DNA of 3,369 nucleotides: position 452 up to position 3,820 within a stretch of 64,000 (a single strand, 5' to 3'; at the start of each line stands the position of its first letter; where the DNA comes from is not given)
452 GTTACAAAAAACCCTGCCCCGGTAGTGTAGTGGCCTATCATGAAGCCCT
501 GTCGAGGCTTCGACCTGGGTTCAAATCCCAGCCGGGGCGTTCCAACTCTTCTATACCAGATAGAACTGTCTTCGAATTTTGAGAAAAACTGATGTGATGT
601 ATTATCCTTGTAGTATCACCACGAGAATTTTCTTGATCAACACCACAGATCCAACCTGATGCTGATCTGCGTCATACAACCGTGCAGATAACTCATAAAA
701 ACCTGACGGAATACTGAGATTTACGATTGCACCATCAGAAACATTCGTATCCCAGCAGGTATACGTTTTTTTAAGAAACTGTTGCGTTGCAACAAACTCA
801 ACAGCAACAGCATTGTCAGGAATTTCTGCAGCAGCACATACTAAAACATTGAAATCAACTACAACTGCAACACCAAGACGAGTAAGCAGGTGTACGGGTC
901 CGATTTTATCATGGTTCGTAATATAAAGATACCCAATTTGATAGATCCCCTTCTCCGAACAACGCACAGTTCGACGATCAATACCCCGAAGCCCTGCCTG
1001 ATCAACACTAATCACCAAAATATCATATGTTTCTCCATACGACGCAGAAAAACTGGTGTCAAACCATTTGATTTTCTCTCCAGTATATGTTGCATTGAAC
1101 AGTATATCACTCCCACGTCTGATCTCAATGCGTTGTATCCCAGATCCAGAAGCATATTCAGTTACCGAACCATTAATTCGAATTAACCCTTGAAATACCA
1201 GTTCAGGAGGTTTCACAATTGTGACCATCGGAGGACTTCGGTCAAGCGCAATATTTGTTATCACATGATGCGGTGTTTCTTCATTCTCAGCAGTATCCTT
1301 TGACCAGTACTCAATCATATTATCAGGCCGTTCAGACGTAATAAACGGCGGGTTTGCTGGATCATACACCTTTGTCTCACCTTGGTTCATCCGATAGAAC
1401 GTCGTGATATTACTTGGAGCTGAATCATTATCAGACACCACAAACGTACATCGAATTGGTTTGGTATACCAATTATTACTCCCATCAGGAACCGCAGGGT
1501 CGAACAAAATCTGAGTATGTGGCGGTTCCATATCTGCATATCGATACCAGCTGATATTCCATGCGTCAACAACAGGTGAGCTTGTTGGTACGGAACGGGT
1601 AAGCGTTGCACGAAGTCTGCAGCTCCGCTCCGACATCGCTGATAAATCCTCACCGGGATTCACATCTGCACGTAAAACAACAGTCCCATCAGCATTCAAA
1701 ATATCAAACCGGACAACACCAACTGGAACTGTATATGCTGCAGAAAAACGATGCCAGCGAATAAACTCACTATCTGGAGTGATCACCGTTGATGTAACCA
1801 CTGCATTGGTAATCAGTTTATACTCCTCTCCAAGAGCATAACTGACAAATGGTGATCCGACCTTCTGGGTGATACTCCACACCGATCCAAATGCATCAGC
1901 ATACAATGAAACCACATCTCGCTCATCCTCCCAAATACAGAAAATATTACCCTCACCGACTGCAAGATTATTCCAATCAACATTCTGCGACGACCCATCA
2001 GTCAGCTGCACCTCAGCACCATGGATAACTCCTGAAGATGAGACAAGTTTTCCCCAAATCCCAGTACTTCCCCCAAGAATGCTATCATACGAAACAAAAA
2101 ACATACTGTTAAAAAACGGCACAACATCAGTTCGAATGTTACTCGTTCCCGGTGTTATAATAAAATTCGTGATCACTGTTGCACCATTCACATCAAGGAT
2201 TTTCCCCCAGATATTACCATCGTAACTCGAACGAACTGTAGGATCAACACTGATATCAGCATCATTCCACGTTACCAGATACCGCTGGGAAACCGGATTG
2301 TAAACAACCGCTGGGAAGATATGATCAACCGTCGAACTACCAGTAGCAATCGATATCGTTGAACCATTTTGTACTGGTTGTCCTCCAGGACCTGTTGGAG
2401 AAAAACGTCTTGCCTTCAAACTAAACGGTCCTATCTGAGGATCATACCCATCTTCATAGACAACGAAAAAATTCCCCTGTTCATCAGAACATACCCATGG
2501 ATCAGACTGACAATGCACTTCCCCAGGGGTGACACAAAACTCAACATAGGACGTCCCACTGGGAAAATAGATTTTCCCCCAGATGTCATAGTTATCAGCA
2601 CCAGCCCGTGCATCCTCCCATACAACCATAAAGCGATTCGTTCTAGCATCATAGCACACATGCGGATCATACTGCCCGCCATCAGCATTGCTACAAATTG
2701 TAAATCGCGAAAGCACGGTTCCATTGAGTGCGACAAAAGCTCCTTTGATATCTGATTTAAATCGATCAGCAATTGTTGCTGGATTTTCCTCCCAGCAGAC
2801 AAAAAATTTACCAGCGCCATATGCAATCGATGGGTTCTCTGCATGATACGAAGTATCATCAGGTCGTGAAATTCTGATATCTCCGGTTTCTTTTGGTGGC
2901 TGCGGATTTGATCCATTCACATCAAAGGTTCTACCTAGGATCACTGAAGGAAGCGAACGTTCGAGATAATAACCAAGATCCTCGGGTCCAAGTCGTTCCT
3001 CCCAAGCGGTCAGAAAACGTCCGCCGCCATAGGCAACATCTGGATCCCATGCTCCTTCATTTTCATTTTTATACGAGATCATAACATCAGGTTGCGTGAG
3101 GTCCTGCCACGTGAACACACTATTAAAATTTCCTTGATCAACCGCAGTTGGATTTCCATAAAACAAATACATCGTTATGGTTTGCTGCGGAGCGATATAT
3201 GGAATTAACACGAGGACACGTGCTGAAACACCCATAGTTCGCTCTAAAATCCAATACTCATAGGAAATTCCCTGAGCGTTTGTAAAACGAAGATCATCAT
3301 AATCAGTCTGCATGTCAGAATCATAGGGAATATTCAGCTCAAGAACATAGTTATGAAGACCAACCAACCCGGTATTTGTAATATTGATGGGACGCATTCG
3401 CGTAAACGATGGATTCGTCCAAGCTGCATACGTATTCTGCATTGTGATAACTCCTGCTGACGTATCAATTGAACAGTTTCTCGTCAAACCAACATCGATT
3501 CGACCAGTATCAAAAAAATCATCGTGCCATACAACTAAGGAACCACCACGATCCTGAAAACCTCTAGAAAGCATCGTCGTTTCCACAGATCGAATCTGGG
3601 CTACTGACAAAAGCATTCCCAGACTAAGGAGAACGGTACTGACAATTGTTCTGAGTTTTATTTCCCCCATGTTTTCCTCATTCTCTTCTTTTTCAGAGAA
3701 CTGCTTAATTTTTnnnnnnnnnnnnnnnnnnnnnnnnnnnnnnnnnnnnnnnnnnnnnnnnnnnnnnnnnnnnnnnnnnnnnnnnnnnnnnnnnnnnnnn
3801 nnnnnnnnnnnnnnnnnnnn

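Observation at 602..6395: Two tandem giant secreted proteins beside the rRNA operon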

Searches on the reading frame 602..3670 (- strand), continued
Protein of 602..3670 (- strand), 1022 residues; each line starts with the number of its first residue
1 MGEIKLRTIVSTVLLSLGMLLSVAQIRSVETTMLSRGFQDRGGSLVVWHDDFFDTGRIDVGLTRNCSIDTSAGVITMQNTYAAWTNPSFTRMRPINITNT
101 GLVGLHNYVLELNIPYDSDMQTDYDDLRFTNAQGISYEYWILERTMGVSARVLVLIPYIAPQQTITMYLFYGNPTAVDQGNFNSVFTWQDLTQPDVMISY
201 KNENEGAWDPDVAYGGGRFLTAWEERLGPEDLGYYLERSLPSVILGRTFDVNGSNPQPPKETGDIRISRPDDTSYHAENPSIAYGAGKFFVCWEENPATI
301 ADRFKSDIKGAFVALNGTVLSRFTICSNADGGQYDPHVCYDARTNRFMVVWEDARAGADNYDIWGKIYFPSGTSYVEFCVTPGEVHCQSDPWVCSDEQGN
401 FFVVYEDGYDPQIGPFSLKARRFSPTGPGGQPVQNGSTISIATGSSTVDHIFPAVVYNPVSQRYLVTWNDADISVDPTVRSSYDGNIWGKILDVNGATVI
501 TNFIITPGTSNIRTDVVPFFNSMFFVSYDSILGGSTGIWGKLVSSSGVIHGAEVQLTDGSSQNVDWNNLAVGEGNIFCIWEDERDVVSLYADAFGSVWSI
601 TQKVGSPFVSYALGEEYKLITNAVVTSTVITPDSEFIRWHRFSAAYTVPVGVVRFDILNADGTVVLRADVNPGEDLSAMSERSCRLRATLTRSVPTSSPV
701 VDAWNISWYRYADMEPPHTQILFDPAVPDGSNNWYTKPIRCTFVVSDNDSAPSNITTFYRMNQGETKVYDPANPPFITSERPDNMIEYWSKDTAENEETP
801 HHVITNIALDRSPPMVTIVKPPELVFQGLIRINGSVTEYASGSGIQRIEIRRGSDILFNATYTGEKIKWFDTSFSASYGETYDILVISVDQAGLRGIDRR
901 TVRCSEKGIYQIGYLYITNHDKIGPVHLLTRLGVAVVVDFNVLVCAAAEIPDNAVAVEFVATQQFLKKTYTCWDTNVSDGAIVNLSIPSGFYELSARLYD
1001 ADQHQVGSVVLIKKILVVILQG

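Call 54: search_protein_families(library=pfam, proteins=[L056:7038-10571:+], max_evalue=1)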
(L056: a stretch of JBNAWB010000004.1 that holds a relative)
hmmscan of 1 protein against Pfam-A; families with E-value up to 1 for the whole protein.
L056:7038-10571:+ (1177 aa): 3 families
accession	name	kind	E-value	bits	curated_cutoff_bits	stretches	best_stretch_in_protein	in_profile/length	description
PF18998.6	Flg_new_2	-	6.9e-09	36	23.6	1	705-778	2-70/73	Divergent InlB B-repeat domain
PF07617.17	DUF1579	-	0.013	15.9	25.2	0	447-512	65-133/155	Protein of unknown function (DUF1579)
PF18115.7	Tudor_3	-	0.18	12.1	25.8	0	496-519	13-39/52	DNA repair protein Crb2 Tudor domain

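Call 60: find_encoding_contigs(protein=P0001, flank=10000, max_places=3)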
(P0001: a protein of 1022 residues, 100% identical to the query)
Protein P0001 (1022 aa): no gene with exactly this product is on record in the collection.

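Call 70: search_protein_families(library=pfam, proteins=[L001:20687-22597:-], max_evalue=0.1)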
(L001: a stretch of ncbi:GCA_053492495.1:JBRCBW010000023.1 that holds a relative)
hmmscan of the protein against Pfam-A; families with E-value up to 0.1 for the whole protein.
L001:20687-22597:- (636 aa): 3 families
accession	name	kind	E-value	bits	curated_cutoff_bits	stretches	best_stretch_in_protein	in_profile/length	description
PF00437.27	T2SSE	-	9.9e-34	117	24.9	1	273-523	27-279/370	Type II/IV secretion system protein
PF23989.1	PilB3_C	-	2.7e-06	27.9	27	1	569-633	9-73/83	PilB3-like, C-terminal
PF01580.24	FtsK_SpoIIIE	-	0.095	12.6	24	0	376-397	39-61/221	FtsK/SpoIIIE family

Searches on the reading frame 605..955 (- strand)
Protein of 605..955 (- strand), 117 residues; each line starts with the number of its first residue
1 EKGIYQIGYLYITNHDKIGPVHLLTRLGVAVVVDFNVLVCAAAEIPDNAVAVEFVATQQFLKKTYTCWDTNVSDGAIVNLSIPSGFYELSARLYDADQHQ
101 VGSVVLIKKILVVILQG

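Call 80: find_homologous_proteins(query=A3, max_evalue=0.001)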
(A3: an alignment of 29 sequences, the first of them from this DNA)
Query A3 (29 sequences) (117 aa, profile of the alignment): 5 proteins with E <= 0.001 among 1013 candidates.
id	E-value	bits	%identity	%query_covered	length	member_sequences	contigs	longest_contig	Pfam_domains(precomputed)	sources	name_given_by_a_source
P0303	3.5e-37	145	34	84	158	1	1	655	-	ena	-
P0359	1.4e-32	130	25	79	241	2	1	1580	-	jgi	-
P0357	1.1e-27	114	29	79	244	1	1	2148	-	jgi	jgi:hypothetical protein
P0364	2.4e-14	71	25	59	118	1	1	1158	-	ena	-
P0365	1.9e-12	65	25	42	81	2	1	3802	-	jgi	-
